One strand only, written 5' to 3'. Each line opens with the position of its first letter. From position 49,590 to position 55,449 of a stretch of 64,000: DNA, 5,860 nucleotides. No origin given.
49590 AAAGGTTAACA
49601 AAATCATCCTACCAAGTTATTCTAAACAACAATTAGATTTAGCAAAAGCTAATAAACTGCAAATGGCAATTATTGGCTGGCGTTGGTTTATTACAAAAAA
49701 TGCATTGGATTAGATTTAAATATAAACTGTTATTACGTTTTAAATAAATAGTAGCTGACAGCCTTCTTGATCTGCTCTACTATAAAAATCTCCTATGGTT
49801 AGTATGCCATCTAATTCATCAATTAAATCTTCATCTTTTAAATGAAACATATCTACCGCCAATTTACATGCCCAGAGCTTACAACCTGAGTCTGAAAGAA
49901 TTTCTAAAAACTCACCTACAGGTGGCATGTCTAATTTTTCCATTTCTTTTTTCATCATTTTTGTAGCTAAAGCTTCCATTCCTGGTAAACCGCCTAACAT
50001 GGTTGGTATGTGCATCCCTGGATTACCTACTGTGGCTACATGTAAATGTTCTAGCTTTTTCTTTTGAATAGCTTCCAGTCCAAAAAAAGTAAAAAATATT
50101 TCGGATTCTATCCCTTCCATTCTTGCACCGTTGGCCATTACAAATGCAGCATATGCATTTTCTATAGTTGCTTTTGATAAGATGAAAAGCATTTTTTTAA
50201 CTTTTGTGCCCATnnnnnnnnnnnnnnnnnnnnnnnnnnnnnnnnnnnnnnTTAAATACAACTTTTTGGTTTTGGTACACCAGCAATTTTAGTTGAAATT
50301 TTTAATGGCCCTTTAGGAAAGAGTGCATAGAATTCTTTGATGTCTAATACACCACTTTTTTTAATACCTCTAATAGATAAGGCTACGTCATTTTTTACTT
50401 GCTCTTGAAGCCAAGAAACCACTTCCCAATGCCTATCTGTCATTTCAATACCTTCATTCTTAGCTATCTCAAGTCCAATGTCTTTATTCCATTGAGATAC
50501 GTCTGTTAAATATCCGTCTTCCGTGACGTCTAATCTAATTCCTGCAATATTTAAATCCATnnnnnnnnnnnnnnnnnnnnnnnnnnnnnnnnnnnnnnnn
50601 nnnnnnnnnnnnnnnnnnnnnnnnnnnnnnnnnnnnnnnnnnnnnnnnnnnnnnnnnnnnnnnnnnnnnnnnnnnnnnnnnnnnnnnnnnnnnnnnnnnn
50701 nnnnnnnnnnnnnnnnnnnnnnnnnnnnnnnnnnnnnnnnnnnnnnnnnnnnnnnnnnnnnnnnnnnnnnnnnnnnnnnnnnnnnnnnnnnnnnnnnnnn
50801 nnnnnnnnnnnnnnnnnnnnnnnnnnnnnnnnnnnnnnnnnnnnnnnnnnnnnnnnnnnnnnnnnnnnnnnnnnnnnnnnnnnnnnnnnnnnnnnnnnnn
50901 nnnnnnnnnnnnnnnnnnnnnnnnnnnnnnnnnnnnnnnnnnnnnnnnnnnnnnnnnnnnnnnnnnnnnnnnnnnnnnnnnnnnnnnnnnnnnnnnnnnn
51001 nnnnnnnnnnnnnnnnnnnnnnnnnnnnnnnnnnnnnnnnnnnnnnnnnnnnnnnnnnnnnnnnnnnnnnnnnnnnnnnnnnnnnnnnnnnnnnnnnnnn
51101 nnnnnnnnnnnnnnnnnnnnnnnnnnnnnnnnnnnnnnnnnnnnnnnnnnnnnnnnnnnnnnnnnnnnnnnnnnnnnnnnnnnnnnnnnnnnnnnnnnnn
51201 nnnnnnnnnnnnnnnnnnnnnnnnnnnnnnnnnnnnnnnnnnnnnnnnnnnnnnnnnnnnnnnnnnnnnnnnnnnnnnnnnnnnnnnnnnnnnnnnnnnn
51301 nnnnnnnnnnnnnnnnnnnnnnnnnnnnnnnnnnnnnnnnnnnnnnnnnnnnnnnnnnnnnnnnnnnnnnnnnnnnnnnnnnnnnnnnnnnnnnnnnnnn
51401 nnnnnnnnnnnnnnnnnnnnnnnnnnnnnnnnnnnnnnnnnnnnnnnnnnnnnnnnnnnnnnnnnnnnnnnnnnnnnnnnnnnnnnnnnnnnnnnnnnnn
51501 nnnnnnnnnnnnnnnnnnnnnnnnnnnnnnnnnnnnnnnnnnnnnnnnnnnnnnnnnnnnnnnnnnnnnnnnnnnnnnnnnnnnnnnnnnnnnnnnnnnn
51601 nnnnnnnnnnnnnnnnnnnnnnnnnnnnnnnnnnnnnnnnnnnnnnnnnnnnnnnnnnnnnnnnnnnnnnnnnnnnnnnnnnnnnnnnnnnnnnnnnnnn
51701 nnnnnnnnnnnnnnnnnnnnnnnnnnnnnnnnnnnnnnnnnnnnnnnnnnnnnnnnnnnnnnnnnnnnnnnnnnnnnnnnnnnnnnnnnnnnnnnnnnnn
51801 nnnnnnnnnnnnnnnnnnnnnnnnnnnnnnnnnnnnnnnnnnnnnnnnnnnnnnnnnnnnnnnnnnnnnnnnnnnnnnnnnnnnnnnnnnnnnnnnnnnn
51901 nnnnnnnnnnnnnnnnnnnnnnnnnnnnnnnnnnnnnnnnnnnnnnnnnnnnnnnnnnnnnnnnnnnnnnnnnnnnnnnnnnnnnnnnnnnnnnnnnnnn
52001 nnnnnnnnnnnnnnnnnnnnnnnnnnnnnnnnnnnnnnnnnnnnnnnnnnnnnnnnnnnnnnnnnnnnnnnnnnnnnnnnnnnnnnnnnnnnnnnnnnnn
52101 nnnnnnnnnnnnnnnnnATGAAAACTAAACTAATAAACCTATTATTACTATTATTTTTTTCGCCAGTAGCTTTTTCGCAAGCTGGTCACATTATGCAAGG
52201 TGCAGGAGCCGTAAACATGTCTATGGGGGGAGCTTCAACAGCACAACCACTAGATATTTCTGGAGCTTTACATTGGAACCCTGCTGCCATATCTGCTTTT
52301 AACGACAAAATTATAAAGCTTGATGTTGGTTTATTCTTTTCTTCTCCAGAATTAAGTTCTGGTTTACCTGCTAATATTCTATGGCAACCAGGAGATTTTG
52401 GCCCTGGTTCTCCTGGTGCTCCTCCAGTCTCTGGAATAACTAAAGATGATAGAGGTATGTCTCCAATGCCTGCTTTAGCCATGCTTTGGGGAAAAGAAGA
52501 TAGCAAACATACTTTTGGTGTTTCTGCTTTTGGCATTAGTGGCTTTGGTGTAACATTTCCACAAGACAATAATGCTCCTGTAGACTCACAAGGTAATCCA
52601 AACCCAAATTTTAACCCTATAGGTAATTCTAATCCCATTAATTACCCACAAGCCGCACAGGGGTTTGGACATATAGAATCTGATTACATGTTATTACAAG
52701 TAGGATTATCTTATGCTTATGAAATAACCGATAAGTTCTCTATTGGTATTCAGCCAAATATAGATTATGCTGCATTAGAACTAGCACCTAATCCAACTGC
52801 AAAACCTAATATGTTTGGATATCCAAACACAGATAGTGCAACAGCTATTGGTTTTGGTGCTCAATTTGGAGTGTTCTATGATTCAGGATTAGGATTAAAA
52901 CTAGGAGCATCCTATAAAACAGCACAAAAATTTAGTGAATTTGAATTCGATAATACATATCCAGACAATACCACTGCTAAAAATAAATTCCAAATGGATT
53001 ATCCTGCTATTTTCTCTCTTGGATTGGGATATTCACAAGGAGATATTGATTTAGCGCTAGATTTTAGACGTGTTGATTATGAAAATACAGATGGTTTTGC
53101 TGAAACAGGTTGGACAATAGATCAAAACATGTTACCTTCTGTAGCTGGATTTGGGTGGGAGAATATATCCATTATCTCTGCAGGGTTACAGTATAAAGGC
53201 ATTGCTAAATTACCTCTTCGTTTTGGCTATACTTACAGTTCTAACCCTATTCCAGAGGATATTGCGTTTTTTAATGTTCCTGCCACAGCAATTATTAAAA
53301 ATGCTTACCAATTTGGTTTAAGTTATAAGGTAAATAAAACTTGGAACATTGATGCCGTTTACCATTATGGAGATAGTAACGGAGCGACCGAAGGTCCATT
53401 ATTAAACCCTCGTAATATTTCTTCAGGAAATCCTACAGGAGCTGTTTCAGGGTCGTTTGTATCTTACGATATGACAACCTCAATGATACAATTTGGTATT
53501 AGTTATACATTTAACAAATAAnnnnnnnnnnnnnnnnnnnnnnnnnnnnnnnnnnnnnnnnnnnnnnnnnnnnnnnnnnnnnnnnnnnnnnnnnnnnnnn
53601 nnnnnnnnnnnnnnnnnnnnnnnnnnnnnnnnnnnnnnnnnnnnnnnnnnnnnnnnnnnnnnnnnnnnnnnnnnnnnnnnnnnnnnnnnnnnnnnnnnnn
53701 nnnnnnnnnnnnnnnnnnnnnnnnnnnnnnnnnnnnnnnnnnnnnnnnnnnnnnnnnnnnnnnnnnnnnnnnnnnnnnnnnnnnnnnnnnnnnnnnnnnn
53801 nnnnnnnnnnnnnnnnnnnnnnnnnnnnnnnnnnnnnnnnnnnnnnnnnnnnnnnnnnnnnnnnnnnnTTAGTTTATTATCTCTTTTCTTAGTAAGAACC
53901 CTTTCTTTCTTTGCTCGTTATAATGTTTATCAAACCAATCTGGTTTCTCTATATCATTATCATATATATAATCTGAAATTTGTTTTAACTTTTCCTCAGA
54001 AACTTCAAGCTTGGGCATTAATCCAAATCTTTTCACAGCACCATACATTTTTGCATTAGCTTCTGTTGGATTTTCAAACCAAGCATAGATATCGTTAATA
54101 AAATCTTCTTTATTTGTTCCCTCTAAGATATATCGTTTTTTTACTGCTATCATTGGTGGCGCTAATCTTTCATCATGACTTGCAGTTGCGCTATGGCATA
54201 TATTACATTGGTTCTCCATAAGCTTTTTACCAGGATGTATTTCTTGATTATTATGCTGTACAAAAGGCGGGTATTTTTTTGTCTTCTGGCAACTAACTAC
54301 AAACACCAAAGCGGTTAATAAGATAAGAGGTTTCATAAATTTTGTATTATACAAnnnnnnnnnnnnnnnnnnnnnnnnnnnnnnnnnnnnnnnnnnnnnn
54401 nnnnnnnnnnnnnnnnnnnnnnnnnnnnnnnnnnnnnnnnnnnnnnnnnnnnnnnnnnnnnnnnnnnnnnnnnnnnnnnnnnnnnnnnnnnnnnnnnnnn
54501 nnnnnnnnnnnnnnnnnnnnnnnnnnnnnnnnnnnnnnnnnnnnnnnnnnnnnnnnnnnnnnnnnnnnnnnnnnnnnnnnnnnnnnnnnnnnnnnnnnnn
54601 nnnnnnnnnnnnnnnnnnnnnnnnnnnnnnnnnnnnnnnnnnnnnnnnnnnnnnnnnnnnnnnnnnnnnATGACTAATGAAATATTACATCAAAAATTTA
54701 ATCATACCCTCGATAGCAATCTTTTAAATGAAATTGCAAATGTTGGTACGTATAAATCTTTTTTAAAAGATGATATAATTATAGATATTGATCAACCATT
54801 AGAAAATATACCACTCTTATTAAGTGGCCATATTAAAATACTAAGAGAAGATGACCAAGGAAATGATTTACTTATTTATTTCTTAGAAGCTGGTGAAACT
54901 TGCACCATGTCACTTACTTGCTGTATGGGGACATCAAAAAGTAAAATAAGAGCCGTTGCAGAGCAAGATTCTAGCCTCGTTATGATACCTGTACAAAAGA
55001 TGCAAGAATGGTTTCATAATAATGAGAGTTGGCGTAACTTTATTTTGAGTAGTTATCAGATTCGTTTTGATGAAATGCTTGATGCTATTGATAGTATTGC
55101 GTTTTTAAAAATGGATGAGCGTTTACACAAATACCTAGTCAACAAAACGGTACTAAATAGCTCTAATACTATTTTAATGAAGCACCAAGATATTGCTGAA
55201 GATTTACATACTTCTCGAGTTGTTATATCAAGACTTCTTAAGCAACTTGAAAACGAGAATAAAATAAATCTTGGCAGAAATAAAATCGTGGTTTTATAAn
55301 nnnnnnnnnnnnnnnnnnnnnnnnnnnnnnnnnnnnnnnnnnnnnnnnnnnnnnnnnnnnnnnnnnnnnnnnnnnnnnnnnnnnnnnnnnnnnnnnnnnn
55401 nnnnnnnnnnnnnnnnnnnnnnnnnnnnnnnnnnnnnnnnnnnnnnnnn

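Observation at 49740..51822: SQR co-transcribed with dedicated TusE-type and DsrE-type sulfur carriers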

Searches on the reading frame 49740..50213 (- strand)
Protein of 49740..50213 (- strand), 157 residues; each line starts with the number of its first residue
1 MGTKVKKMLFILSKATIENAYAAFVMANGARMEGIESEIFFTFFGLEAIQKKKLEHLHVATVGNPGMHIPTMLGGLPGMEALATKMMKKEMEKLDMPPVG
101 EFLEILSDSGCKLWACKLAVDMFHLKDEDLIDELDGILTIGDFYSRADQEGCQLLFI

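Call 3: search_protein_families(library=pfam, proteins=[window:49740-50213:-], max_evalue=0.01)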
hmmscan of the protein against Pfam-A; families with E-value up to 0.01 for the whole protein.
window:49740-50213:- (157 aa): 2 families
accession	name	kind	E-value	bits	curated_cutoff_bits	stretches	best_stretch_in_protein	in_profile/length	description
PF13686.11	DrsE_2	-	1.9e-32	112.8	25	1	5-154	2-155/156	DsrE/DsrF/DrsH-like family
PF02635.20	DsrE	-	3.2e-08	34.2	22.7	1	6-144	1-107/116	DsrE/DsrF-like family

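Call 4: search_protein_families(library=ncbifam, proteins=[window:49740-50213:-], max_evalue=0.01)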
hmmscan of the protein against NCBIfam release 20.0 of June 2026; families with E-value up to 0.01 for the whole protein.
window:49740-50213:- (157 aa): 1 family
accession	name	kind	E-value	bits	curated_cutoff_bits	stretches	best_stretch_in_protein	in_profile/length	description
NF047629.1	SulfCarrDsrE2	equivalog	7e-29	101.1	210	1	5-140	3-146/159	sulfur carrier protein DsrE2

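Call 24: search_solved_structures(query=window:49740-50213:-, max_evalue=0.01, show_alignments=2)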
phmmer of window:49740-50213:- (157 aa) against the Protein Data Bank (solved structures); distinct sequences matched with E-value up to 0.01: 3.
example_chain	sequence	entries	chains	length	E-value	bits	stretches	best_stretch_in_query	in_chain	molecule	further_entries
2qs7_A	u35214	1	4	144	7.9e-12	48.7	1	4-156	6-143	Uncharacterized protein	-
3pnx_A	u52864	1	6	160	3.4e-07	33.7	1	3-154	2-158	Putative sulfurtransferase dsrE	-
3mc3_A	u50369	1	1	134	0.00012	25.4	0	85-148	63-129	DsrE/DsrF-like family protein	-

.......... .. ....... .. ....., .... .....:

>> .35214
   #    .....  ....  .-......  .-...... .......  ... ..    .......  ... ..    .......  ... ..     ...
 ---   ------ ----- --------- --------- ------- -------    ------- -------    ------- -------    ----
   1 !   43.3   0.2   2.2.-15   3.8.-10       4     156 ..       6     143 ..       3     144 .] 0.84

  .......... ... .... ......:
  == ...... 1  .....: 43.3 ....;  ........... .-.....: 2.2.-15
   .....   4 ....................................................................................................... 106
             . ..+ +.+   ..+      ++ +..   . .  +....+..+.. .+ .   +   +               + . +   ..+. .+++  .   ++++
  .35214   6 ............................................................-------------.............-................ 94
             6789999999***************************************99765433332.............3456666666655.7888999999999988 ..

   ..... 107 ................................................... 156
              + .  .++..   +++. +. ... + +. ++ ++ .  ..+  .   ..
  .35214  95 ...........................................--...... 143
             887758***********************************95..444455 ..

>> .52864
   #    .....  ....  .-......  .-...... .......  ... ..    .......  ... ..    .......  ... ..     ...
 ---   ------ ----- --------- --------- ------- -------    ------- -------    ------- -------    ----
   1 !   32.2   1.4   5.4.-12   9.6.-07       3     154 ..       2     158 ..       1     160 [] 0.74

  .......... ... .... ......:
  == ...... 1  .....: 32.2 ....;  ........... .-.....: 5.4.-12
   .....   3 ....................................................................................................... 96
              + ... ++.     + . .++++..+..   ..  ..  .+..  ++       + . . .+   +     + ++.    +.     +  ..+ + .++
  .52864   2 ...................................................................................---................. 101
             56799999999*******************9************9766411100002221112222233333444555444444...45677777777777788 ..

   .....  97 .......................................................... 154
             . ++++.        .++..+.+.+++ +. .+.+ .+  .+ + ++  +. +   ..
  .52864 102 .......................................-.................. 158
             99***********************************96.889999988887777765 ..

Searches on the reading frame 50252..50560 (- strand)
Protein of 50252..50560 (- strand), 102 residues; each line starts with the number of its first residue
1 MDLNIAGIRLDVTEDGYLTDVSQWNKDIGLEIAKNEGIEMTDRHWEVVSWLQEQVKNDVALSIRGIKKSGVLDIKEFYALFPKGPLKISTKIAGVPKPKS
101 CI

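Call 3: search_protein_families(library=pfam, proteins=[window:50252-50560:-], max_evalue=0.01)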
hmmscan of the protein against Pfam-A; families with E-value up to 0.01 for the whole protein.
window:50252-50560:- (102 aa): 1 family
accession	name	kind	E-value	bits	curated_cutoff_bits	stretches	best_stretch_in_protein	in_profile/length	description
PF04358.19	DsrC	-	7.1e-26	91.2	24.9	1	5-102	2-107/107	DsrC like protein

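Call 4: search_protein_families(library=ncbifam, proteins=[window:50252-50560:-], max_evalue=0.01)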
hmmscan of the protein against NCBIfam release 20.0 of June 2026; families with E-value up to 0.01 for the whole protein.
window:50252-50560:- (102 aa): 2 families
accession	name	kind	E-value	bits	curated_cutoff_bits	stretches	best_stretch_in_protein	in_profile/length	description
TIGR03342.1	dsrC_tusE_dsvC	subfamily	8.2e-23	80.8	53.5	1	4-102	2-108/108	TusE/DsrC/DsvC family sulfur relay protein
NF008562.0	PRK11508.1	equivalog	3.5e-18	65.7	191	1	6-102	5-109/109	sulfurtransferase TusE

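Call 23: search_solved_structures(query=window:50252-50560:-, max_evalue=0.01, show_alignments=2)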
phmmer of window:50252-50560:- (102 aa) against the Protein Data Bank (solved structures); distinct sequences matched with E-value up to 0.01: 8.
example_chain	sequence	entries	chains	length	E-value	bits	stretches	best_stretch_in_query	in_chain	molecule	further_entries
2xsj_C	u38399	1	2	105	1.2e-15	60.9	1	6-102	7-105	SULFUR RELAY PROTEIN, TUSE/DSRC/DSVC FAMILY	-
1sau_A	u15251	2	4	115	7.8e-15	58.4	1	2-102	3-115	sulfite reductase, desulfoviridin-type subunit gamma | sulfite reductase, desulfoviridin-type subunit gamma (dsvC)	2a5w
1yx3_A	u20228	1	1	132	1.2e-14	57.8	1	4-102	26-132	hypothetical protein DsrC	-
2v4j_C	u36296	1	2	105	1.2e-13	54.5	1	6-102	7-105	SULFITE REDUCTASE, DISSIMILATORY-TYPE SUBUNIT GAMMA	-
3or1_C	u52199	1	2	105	9.8e-13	51.6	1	5-102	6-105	Sulfite reductase gama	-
3or2_C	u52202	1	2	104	4.9e-12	49.4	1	5-102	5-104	Sulfite redcutase subunit gama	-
1ji8_A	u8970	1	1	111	1.2e-11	48.1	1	5-102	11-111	dissimilatory siroheme-sulfite reductase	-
7syb_A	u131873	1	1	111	3.2e-08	37.1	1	9-102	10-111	Sulfurtransferase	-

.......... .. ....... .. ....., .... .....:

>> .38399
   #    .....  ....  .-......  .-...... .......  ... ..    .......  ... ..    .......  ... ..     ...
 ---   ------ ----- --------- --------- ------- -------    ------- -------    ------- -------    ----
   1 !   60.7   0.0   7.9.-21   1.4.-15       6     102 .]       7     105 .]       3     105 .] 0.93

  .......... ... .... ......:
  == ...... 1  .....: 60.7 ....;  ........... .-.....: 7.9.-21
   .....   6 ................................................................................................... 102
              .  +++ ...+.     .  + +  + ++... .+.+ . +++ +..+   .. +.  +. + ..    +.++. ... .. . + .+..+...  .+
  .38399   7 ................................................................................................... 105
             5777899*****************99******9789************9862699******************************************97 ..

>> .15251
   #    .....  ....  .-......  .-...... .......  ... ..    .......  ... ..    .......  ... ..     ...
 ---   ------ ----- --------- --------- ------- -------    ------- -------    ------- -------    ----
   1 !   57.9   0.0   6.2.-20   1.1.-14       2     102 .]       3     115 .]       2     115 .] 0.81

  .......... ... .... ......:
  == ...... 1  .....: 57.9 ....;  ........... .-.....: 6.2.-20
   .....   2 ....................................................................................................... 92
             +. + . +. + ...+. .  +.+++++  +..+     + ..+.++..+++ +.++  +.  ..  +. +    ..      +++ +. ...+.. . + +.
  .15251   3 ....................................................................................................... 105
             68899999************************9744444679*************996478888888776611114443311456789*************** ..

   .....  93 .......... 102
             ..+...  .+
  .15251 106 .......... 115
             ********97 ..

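Call 75: find_related_loci(query=window:50252-50560:-, collection=metagenome_contigs, flank=4000)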
Query window:50252-50560:- (102 aa) in metagenome_contigs; peptide patterns used: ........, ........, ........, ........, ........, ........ (x = any residue, [..] = any of these).
241 stretches matched a pattern; 136 encode a relative of the query (tblastn E <= 1e-3); the best 80 are kept; 80 distinct loci.
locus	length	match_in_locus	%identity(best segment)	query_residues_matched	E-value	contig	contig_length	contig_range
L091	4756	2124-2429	94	1-102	1e-63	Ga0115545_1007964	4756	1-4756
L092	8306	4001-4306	94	1-102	2e-63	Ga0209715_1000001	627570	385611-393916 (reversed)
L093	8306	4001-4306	95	1-102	1e-63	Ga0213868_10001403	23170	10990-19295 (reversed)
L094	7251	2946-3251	94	1-102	2e-63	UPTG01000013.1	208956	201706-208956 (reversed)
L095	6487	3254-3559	94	1-102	1e-63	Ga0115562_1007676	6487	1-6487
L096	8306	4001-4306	95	1-102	1e-63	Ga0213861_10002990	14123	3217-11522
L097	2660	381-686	92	1-102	4e-63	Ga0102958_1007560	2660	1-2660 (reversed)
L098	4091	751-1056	94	1-102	1e-62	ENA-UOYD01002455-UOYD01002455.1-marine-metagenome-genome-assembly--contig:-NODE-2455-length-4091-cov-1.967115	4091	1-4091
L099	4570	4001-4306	91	1-102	3e-61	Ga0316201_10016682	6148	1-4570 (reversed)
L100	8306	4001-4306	89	1-102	8e-60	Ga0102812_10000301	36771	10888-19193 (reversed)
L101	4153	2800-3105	88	1-102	6e-60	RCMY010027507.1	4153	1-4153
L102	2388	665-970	88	1-102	6e-60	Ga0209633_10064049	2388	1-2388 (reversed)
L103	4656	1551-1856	86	1-102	5e-59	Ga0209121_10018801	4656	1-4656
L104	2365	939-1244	86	1-102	1e-59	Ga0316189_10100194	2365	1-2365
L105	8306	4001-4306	87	1-102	6e-59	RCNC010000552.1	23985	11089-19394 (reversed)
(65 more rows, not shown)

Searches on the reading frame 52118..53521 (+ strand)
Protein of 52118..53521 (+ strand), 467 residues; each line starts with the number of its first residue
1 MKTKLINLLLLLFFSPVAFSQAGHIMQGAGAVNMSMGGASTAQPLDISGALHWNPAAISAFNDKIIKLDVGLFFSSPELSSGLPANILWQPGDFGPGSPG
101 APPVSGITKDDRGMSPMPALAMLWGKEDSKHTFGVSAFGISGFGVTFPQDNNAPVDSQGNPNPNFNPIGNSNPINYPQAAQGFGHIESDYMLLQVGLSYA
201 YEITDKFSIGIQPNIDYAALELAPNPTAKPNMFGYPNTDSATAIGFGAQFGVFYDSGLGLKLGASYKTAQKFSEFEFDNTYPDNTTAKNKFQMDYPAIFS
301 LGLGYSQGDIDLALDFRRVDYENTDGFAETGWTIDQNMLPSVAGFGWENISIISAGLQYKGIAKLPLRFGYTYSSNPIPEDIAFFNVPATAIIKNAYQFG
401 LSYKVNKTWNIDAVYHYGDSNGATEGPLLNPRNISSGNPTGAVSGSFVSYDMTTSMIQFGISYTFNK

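Call 3: search_protein_families(library=pfam, proteins=[window:52118-53521:+], max_evalue=0.01)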
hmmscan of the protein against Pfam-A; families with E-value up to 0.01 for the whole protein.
window:52118-53521:+ (467 aa): 4 families
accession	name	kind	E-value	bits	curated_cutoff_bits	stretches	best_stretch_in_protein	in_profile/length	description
PF03349.22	Toluene_X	-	5.1e-16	58.6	29.7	1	188-418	135-382/421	Outer membrane protein transport protein (OMPP1/FadL/TodX)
PF13505.12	OMP_b-brl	-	8.6e-07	29.7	28.7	1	185-305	79-173/175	Outer membrane protein beta-barrel domain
PF13609.12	Porin_4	-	0.00052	20.3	27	1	225-422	175-309/310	Gram-negative porin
PF11854.14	MtrB_PioB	-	0.0015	17.7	23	0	193-293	470-573/635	Putative outer membrane beta-barrel porin, MtrB/PioB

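Call 4: search_protein_families(library=ncbifam, proteins=[window:52118-53521:+], max_evalue=0.01)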
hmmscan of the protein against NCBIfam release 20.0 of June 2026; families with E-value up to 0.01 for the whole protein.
window:52118-53521:+ (467 aa): 4 families
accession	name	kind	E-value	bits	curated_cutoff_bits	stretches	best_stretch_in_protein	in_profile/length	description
NF033709.1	PorV_fam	subfamily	1.3e-09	38.1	90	1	193-416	110-307/326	PorV/PorQ family protein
NF050080.1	pilus_FilD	exception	2.2e-08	32.8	970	0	4-63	3-60/549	putative pilus system OmpP1/FadL family transporter FilD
NF053685.1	BamG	equivalog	6.9e-08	32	250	1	192-336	134-295/397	BamG family beta-barrel-assembly machinery protein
TIGR03509.1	OMP_MtrB_PioB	subfamily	1.6e-06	26.9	240.05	1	192-292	495-597/662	MtrB/PioB family decaheme-associated outer membrane protein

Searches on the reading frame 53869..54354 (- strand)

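Call 3: search_protein_families(library=pfam, proteins=[window:53869-54354:-], max_evalue=0.01)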
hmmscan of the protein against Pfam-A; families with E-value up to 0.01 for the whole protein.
window:53869-54354:- (161 aa): 3 families
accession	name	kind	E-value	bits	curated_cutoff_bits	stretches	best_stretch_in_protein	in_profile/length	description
PF14495.11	Cytochrom_C550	-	0.00028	21.1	27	1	35-140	22-129/136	Cytochrome c-550 domain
PF00034.26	Cytochrom_C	-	0.00032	22.4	21.3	1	41-130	3-86/90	Cytochrome c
PF13442.11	Cytochrome_CBB3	-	0.0026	18.5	27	0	38-130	2-68/68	Cytochrome C oxidase, cbb3-type, subunit III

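Call 4: search_protein_families(library=ncbifam, proteins=[window:53869-54354:-], max_evalue=0.01)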
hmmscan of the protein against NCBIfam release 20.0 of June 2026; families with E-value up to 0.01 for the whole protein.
window:53869-54354:- (161 aa): 2 families
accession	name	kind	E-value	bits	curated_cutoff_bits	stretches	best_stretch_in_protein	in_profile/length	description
TIGR03045.1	PS_II_C550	equivalog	0.00048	19.8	177.75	1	32-131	44-145/159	photosystem II cytochrome c-550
NF050122.1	bc1_QcrC_actin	exception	0.0011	18.3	200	1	13-71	12-72/253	cytochrome bc1 complex diheme cytochrome c subunit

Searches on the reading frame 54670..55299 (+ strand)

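Call 3: search_protein_families(library=pfam, proteins=[window:54670-55299:+], max_evalue=0.01)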
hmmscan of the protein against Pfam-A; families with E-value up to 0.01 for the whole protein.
window:54670-55299:+ (209 aa): 3 families
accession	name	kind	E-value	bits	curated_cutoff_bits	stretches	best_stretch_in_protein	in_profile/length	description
PF00027.35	cNMP_binding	-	1.3e-08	35.1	27.5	1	29-117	2-88/89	Cyclic nucleotide-binding domain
PF13545.12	HTH_Crp_2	-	1e-07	32.2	27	1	150-209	1-62/70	Crp-like helix-turn-helix domain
PF00325.26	Crp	-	0.0038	17.4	21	1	170-196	3-29/32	Bacterial regulatory proteins, crp family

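Call 4: search_protein_families(library=ncbifam, proteins=[window:54670-55299:+], max_evalue=0.01)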
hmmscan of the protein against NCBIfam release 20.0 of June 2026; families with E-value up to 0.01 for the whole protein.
window:54670-55299:+ (209 aa): 5 families
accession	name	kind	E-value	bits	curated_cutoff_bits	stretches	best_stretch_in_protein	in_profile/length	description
TIGR03697.1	NtcA_cyano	equivalog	1.5e-11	44.5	244.95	1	42-208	9-182/193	global nitrogen regulator NtcA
NF008732.0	PRK11753.1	equivalog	1.8e-10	40.7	266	1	28-208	25-210/214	cAMP-activated global transcriptional regulator CRP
NF053664.1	TransRegPtrACyano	equivalog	1.1e-05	24.8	300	1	47-208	30-189/196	Crp/Fnr family transcriptional regulator PtrA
NF041163.2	encap_f2b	equivalog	2.8e-05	23.4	400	1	10-125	79-193/450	family 2B encapsulin nanocompartment shell protein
NF006901.0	PRK09392.1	equivalog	0.00037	19.9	211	1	9-194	13-198/236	transcriptional activator FtrB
